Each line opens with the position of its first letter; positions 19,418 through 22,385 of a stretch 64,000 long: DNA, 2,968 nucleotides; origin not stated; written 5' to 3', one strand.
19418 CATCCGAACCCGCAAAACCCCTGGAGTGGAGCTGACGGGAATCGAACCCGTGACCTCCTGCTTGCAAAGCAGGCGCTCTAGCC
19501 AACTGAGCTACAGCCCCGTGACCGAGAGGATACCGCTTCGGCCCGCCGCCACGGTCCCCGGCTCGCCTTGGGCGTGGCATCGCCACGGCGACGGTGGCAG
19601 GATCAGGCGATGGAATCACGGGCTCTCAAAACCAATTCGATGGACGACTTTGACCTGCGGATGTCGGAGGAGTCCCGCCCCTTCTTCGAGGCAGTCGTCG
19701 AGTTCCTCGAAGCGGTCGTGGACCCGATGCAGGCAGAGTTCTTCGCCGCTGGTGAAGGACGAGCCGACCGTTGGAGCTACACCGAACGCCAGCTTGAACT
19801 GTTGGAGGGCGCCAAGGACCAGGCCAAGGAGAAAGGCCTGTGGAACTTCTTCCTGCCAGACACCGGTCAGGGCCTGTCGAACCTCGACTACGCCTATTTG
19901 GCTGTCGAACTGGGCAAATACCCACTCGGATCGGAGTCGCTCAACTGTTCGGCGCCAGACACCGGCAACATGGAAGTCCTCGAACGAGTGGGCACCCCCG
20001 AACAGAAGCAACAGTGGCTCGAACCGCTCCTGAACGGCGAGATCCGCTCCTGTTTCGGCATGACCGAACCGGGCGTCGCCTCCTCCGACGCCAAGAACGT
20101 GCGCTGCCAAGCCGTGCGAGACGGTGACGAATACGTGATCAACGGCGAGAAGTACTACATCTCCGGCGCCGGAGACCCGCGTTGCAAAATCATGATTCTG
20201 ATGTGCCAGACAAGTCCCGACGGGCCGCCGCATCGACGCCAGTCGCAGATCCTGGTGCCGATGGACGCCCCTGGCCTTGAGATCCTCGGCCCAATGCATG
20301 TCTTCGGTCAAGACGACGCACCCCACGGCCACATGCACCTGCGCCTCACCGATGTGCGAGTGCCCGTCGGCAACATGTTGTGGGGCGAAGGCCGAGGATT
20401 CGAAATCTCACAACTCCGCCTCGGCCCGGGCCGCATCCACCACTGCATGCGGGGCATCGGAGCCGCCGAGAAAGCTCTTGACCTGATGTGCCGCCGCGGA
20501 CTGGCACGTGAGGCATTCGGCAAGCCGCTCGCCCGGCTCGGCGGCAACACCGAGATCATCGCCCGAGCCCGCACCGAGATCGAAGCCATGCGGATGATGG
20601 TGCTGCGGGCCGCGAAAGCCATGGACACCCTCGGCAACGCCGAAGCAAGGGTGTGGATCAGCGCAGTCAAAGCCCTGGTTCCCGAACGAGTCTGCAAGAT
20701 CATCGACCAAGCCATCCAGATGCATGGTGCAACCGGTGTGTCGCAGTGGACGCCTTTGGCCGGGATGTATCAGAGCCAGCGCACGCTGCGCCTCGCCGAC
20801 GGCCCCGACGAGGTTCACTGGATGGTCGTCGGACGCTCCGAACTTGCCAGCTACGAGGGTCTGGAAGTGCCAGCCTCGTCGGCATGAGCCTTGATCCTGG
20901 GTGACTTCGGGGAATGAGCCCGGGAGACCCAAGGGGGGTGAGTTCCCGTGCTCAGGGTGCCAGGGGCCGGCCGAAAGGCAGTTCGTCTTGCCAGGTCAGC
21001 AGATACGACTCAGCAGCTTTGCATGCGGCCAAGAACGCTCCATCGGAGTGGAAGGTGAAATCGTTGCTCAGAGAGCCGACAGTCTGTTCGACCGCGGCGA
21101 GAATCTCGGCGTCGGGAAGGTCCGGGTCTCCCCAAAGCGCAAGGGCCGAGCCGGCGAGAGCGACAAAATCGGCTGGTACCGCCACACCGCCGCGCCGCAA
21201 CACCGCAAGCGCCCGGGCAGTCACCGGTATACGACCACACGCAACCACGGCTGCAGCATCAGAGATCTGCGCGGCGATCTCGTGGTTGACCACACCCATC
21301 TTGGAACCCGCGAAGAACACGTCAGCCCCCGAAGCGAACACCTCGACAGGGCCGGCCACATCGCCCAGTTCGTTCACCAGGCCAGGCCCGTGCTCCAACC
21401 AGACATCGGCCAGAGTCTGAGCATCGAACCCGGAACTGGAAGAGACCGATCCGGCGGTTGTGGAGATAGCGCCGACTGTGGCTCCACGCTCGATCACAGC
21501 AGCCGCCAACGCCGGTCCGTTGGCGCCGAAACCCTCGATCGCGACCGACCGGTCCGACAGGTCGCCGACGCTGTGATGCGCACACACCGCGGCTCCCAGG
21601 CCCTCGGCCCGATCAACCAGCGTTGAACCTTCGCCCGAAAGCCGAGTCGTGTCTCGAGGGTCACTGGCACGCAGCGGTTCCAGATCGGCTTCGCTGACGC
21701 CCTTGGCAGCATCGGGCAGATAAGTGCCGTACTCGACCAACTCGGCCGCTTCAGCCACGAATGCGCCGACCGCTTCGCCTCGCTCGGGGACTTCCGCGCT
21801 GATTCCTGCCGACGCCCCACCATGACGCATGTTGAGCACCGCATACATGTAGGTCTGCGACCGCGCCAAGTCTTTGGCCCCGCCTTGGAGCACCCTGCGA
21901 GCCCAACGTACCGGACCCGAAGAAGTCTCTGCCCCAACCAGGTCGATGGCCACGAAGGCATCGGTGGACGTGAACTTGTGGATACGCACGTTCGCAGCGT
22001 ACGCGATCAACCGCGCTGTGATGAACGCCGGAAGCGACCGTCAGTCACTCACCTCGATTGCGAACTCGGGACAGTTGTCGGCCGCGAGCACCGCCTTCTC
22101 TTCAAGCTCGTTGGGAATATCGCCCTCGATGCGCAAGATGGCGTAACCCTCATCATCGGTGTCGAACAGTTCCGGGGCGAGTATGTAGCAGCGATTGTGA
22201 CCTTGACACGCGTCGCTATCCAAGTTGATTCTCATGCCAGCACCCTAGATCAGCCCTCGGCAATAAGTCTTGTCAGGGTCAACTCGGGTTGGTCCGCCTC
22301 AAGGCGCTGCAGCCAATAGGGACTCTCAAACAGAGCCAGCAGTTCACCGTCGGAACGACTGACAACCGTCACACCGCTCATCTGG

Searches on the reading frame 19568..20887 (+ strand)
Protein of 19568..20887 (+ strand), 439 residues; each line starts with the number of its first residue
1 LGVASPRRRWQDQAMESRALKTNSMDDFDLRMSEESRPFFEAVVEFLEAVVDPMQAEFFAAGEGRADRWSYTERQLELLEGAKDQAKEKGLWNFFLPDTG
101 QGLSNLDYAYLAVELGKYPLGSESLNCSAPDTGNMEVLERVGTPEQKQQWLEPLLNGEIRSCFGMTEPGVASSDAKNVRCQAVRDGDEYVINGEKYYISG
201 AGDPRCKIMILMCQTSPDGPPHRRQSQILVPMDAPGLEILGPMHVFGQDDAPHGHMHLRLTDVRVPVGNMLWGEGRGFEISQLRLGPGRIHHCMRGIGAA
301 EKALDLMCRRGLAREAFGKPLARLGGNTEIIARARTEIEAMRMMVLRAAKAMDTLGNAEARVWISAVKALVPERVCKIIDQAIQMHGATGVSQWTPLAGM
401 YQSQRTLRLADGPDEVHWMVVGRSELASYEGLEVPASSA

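Call 7: search_protein_families(library=pfam, proteins=[window:19568-20887:+], max_evalue=0.01)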
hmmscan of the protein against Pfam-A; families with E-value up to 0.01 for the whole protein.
window:19568-20887:+ (439 aa): 4 families
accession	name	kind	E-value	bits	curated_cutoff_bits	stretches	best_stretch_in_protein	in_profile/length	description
PF00441.29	Acyl-CoA_dh_1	-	8.9e-30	104.3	22.4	1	275-424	1-148/150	Acyl-CoA dehydrogenase, C-terminal domain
PF02770.24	Acyl-CoA_dh_M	-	2.4e-18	66.5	33.3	1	162-258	1-94/97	Acyl-CoA dehydrogenase, middle domain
PF02771.21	Acyl-CoA_dh_N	-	1.9e-09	38.3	22.9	1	33-158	1-113/113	Acyl-CoA dehydrogenase, N-terminal domain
PF08028.16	Acyl-CoA_dh_2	-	1.6e-06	28.9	22.7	1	291-397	2-116/134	Acyl-CoA dehydrogenase, C-terminal domain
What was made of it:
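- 19610..20887 (+): Acyl-CoA dehydrogenase, a core gene that anchors the right flank. Pfam (call 7).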

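Call 16: find_encoding_contigs(protein=window:19610-20887:+, flank=6000, max_places=10)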
Protein window:19610-20887:+ (425 aa): 1 contig read that carries it; 1 place shown.
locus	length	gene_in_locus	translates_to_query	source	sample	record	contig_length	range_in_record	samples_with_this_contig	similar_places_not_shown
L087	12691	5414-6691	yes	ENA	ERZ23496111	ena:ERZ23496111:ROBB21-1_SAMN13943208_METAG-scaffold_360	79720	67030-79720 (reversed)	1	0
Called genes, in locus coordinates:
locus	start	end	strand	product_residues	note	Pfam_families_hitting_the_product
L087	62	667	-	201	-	PF02245:Pur_DNA_glyco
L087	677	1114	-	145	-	PF02580:Tyr_Deacylase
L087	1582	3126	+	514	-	PF00501:AMP-binding, PF13193:AMP-binding_C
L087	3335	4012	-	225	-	PF08843:AbiEii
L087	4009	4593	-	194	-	PF13338:AbiEi_4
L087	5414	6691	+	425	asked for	PF02771:Acyl-CoA_dh_N, PF02770:Acyl-CoA_dh_M, PF00441:Acyl-CoA_dh_1, PF08028:Acyl-CoA_dh_2 (weak)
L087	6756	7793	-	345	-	PF00208:ELFV_dehydrog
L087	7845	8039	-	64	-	PF13459:Fer4_15, PF13370:Fer4_13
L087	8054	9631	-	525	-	PF00009:GTP_EFTU, PF22042:EF-G_D2, PF03144:GTP_EFTU_D2 (faint), PF16658:RF3_C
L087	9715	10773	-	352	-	PF00348:polyprenyl_synt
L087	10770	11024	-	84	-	PF02609:Exonuc_VII_S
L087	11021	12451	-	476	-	PF13742:tRNA_anti_2, PF02601:Exonuc_VII_L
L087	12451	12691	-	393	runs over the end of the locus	PF07690:MFS_1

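Call 20: find_related_loci(query=window:19610-20887:+, collection=genome_contigs, flank=10000)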
Query window:19610-20887:+ (425 aa) in genome_contigs; peptide patterns used: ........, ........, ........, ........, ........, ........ (x = any residue, [..] = any of these).
599 stretches matched a pattern (row limit reached: there are more); 570 encode a relative of the query (tblastn E <= 1e-3); the best 80 are kept; 80 distinct loci.
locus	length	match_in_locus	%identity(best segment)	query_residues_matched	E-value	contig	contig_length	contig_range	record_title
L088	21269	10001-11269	97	1-423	0e+0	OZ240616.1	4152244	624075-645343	MAG: Candidatus Aldehydirespiratoraceae bacterium isolate 1f25ca57-e486-4e0f-9107-43bc41358f04 genome assembly, chromoso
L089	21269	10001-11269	97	1-423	0e+0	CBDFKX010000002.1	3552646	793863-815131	MAG: Candidatus Aldehydirespiratoraceae bacterium isolate 8d6ab3e8-b734-4a82-969c-709287334e5d genome assembly, contig:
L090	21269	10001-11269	97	1-423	0e+0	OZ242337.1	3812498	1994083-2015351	MAG: Candidatus Aldehydirespiratoraceae bacterium isolate 4e9cc62d-94a8-4610-be7f-a0f893ae6d2b genome assembly, chromoso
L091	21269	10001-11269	96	1-423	0e+0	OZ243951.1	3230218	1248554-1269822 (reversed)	MAG: Candidatus Aldehydirespiratoraceae bacterium isolate d6686e6b-c766-4219-a85b-b3fd03f9654a genome assembly, chromoso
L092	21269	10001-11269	97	1-423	0e+0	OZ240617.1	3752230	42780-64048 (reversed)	MAG: Candidatus Aldehydirespiratoraceae bacterium isolate 0b71e67c-702b-47f2-97b2-5742d9223fe1 genome assembly, chromoso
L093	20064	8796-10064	96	1-423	0e+0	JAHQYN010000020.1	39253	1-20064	MAG: Acidimicrobiia bacterium isolate 11 NODE_1536_length_39253_cov_11.7013_ID_3071, whole genome shotgun sequence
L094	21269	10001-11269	96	1-423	0e+0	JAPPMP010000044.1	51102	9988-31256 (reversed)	MAG: Acidimicrobiaceae bacterium isolate RHO3_bin_4 NODE_1465_length_51102_cov_13.752973, whole genome shotgun sequence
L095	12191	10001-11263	90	1-421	0e+0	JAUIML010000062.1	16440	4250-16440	MAG: Acidimicrobiia bacterium isolate Co_bin.99 NODE_19584_length_16440_cov_1.049470, whole genome shotgun sequence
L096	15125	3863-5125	90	1-421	0e+0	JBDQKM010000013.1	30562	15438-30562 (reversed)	MAG: Acidimicrobiales bacterium isolate SFB_27D_19FebDec_coas_23 k141_4496622_length_30562_cov_121.0876, whole genome sh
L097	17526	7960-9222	90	1-421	0e+0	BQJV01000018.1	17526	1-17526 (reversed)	MAG: Acidimicrobiales bacterium DHS20C19 DNA, sequence018, whole genome shotgun sequence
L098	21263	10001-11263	88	1-421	0e+0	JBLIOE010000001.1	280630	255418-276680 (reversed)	MAG: Candidatus Aldehydirespiratoraceae bacterium isolate 3300053785_170 Ga0535658_0000012, whole genome shotgun sequenc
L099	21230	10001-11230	88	12-421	0e+0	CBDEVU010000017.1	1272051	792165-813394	MAG: Candidatus Aldehydirespiratoraceae bacterium isolate 2f6ae0df-6ed7-4d95-b4de-415f9d37e9b7 genome assembly, contig:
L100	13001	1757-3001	85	9-423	0e+0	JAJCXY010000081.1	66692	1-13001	MAG: Acidimicrobiales bacterium isolate OFTM10 OFTM10_80, whole genome shotgun sequence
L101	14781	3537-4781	86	9-423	0e+0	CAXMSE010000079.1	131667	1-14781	MAG: uncultured Gammaproteobacteria bacterium isolate 07C-BC-St07_bin.28.orig genome assembly, contig: k141_1145377, who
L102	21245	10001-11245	85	9-423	0e+0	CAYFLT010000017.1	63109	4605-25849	MAG TPA_asm: uncultured Candidatus Microthrix sp. isolate ERP019367_co1_114 genome assembly, contig: NODE_561_length_631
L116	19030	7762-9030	98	1-423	0e+0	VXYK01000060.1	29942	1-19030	MAG: Acidimicrobiaceae bacterium isolate SB0670_bin_1 NODE_793_length_29942_cov_18.506809, whole genome shotgun sequence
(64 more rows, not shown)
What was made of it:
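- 19610..20887 (+): Aldehydirespiratoraceae MAGs (call 20).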

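Call 42: search_protein_families(library=pfam, proteins=[L090:923-3661:-, L090:266-580:+, L090:4234-5262:+, L090:5477-6448:+, L090:6452-8818:+, L094:7845-8819:-, L094:9124-9474:+, L089:4301-8464:-, L089:8461-9732:-, L092:5051-6361:-], max_evalue=0.001)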
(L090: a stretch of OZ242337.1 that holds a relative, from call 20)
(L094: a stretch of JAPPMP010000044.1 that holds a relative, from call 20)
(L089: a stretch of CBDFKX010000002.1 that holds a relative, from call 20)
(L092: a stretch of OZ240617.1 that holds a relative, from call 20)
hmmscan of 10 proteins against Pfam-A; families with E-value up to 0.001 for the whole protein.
L090:923-3661:- (912 aa): 9 families
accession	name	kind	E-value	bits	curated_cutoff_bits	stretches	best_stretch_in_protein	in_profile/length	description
PF01443.25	Viral_helicase1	-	2.3e-19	70.6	21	2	520-626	2-101/228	Viral superfamily 1 RNA helicase core domain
PF13604.12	AAA_30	-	2.3e-18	67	27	1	506-662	7-166/191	AAA domain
PF13245.12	AAA_19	-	2.6e-12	47.5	25.1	1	514-624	9-131/134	AAA domain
PF13538.12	UvrD_C_2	-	6.9e-12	45.5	27.4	1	822-868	2-51/52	UvrD-like helicase C-terminal domain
PF09848.15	SLFN-g3_helicase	-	3.9e-09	36.7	24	1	517-594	2-89/354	Schlafen group 3, DNA/RNA helicase domain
PF13086.12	AAA_11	-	5.9e-08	33.2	27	0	505-564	6-74/257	AAA domain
PF07728.20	AAA_5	-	4.6e-07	30.3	22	1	520-605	3-86/139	AAA domain (dynein-related subfamily)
PF13191.12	AAA_16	-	1.3e-05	26.2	32.6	1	507-553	14-61/167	AAA ATPase domain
PF13173.12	AAA_14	-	0.00075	20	27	0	518-599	4-77/129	AAA domain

L090:266-580:+ (104 aa): 0 families

L090:4234-5262:+ (342 aa): 0 families

L090:5477-6448:+ (323 aa): 8 families
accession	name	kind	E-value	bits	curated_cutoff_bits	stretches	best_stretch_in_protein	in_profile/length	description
PF00004.35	AAA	-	4.9e-32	111.6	21.2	1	122-247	1-130/131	ATPase family associated with various cellular activities (AAA)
PF13481.12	AAA_25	-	8.4e-06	26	27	0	174-229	139-193/195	AAA domain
PF00910.28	RNA_helicase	-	7.1e-05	23.7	21.5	1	123-206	2-75/105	RNA helicase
PF13401.12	AAA_22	-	0.00032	21.5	27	0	118-215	4-81/130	AAA domain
PF13191.12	AAA_16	-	0.00047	21.1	32.6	0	119-215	24-126/167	AAA ATPase domain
PF13671.12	AAA_33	-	0.00077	20.2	27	0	123-168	3-46/143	AAA domain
PF20720.3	nSTAND3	-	0.00077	19.6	27.2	0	118-205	16-91/155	Novel STAND NTPase 3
PF07724.20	AAA_2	-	0.001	19.6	27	0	122-215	6-101/166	AAA domain (Cdc48 subfamily)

L090:6452-8818:+ (788 aa): 1 family
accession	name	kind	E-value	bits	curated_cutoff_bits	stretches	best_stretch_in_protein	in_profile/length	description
PF00082.27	Peptidase_S8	-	2.7e-33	115.9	21.8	1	241-584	3-288/288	Subtilase family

L094:7845-8819:- (324 aa): 1 family
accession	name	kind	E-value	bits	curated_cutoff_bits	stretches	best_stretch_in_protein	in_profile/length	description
PF02371.22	Transposase_20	-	1.1e-09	38.9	21.3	1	200-279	9-85/87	Transposase IS116/IS110/IS902 family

L094:9124-9474:+ (116 aa): 1 family
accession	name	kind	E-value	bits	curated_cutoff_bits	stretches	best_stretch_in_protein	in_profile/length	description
PF00872.24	Transposase_mut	-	1.6e-12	47.5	21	1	38-113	17-91/379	Transposase, Mutator family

L089:4301-8464:- (1387 aa): 0 families

L089:8461-9732:- (423 aa): 4 families
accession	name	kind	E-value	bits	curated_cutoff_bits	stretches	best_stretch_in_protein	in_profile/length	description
PF13635.12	DUF4143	-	2.3e-24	86.4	28.1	1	220-377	1-160/160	Domain of unknown function (DUF4143)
PF13173.12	AAA_14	-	3.4e-18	66.3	27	1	27-176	3-128/129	AAA domain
PF13191.12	AAA_16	-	1.8e-05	25.7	32.6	0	13-118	11-144/167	AAA ATPase domain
PF13401.12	AAA_22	-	8.2e-05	23.4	27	0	26-146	5-123/130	AAA domain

L092:5051-6361:- (436 aa): 2 families
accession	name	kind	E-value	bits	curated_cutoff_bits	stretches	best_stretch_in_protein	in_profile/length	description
PF07804.18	HipA_C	-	7.5e-43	147.1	30.5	1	149-381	1-206/213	HipA-like C-terminal domain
PF13657.11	Couple_hipA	-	1.2e-15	58.3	22.5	1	4-100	3-98/99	HipA N-terminal domain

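Call 53: search_protein_families(library=pfam, proteins=[L116:1723-2772:+, L116:2861-3637:-, L116:3782-4075:-, L116:4219-4869:-, L116:4993-6279:+, L116:6373-7542:+, L091:8045-9733:-, L089:3790-4218:-, L088:2703-3011:+, L088:3042-3347:+], max_evalue=0.001)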
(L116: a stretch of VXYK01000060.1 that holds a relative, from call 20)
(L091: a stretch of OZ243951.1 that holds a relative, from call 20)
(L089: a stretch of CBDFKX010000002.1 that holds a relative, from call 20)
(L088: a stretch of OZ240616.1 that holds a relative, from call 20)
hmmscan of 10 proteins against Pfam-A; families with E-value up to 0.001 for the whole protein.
L116:1723-2772:+ (349 aa): 1 family
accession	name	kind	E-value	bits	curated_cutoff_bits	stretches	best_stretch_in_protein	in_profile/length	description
PF04116.19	FA_hydroxylase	-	2.7e-21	76.8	31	1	190-321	2-132/132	Fatty acid hydroxylase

L116:2861-3637:- (258 aa): 1 family
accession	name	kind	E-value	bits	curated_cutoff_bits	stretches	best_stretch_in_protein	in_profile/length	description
PF00067.27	p450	-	2.6e-09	36.8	22.8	1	175-244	211-282/462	Cytochrome P450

L116:3782-4075:- (97 aa): 0 families

L116:4219-4869:- (216 aa): 6 families
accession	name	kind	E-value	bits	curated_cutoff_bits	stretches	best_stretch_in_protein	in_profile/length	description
PF01909.29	NTP_transf_2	-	7.2e-10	39.6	21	1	115-162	14-60/93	Nucleotidyltransferase domain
PF18765.7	Polbeta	-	2e-07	31.5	26.9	1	116-180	14-72/93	Polymerase beta, Nucleotidyltransferase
PF12802.13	MarR_2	-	9.9e-07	29.3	27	1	20-73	3-56/61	MarR family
PF09339.16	HTH_IclR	-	1.1e-06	28.7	22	1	26-70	7-51/52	IclR helix-turn-helix domain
PF03445.19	DUF294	-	6.8e-05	23.2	21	1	94-155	25-89/138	Putative nucleotidyltransferase DUF294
PF01978.25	TrmB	-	0.00013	22.2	25.6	1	27-75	13-60/68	Sugar-specific transcriptional regulator TrmB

L116:4993-6279:+ (428 aa): 1 family
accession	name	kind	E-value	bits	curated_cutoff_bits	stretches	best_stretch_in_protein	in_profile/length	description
PF00067.27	p450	-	1.1e-19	71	22.8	1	288-385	322-427/462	Cytochrome P450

L116:6373-7542:+ (389 aa): 1 family
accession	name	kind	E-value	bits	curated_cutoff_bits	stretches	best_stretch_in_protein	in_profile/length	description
PF04892.17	VanZ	-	1.3e-06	29.5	30.1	1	120-192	61-120/126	VanZ like family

L091:8045-9733:- (562 aa): 3 families
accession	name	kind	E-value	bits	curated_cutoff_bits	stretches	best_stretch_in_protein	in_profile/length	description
PF02775.26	TPP_enzyme_C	-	2.1e-38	132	21.9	1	385-531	1-151/151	Thiamine pyrophosphate enzyme, C-terminal TPP binding domain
PF02776.23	TPP_enzyme_N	-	7.5e-36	123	26.8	1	5-122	2-117/119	Thiamine pyrophosphate enzyme, N-terminal TPP binding domain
PF00205.28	TPP_enzyme_M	-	6.9e-32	110.5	30.4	1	194-327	2-136/137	Thiamine pyrophosphate enzyme, central domain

L089:3790-4218:- (142 aa): 0 families

L088:2703-3011:+ (102 aa): 0 families

L088:3042-3347:+ (101 aa): 0 families
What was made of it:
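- On Core-gene-flanked variable hotspot: Only IS fragments in L094, and no integrase among the ORFs scanned (calls 42, 53).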

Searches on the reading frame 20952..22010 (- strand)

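Call 7: search_protein_families(library=pfam, proteins=[window:20952-22010:-], max_evalue=0.01)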
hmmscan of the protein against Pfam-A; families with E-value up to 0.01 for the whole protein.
window:20952-22010:- (352 aa): 2 families
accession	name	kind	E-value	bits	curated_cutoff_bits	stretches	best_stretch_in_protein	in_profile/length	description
PF00208.27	ELFV_dehydrog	-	8.1e-11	42.5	23.4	1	129-288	3-173/241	Glutamate/Leucine/Phenylalanine/Valine dehydrogenase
PF02812.23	ELFV_dehydrog_N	-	0.0012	19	25.3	1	31-74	36-79/129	Glu/Leu/Phe/Val dehydrogenase, dimerisation domain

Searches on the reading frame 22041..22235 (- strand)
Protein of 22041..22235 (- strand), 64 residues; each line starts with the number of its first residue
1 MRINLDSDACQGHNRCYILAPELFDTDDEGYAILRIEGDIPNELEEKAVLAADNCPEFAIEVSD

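Call 52: find_encoding_contigs(protein=window:22041-22235:-, flank=7000, max_places=10)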
Protein window:22041-22235:- (64 aa): 3 contigs read that carry it; 3 places shown.
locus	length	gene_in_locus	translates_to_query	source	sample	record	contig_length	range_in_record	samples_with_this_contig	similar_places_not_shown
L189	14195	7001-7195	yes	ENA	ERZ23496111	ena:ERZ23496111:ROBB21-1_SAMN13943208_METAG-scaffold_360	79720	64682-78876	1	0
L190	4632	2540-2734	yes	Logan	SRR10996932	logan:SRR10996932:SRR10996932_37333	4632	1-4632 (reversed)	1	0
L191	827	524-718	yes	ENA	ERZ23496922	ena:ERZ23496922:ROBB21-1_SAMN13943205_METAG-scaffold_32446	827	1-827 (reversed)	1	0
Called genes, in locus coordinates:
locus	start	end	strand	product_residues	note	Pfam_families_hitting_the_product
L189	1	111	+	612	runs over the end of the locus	PF00664:ABC_membrane, PF13191:AAA_16 (faint), PF00005:ABC_tran, PF02463:SMC_N (faint)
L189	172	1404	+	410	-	PF13740:ACT_6, PF01842:ACT (faint), PF21086:ACT_PSP_2, PF00702:Hydrolase, PF12710:HAD, PF08282:Hydrolase_3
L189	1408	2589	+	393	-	PF07690:MFS_1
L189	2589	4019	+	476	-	PF13742:tRNA_anti_2, PF02601:Exonuc_VII_L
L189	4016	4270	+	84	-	PF02609:Exonuc_VII_S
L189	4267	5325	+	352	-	PF00348:polyprenyl_synt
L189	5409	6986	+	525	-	PF00009:GTP_EFTU, PF22042:EF-G_D2, PF03144:GTP_EFTU_D2 (faint), PF16658:RF3_C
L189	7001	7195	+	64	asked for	PF13459:Fer4_15, PF13370:Fer4_13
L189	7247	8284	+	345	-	PF00208:ELFV_dehydrog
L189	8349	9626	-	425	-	PF02771:Acyl-CoA_dh_N, PF02770:Acyl-CoA_dh_M, PF00441:Acyl-CoA_dh_1, PF08028:Acyl-CoA_dh_2 (weak)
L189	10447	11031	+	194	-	PF13338:AbiEi_4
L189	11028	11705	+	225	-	PF08843:AbiEii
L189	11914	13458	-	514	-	PF00501:AMP-binding, PF13193:AMP-binding_C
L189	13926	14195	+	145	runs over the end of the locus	PF02580:Tyr_Deacylase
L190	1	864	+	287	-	?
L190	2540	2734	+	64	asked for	PF13459:Fer4_15, PF13370:Fer4_13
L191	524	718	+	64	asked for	PF13459:Fer4_15, PF13370:Fer4_13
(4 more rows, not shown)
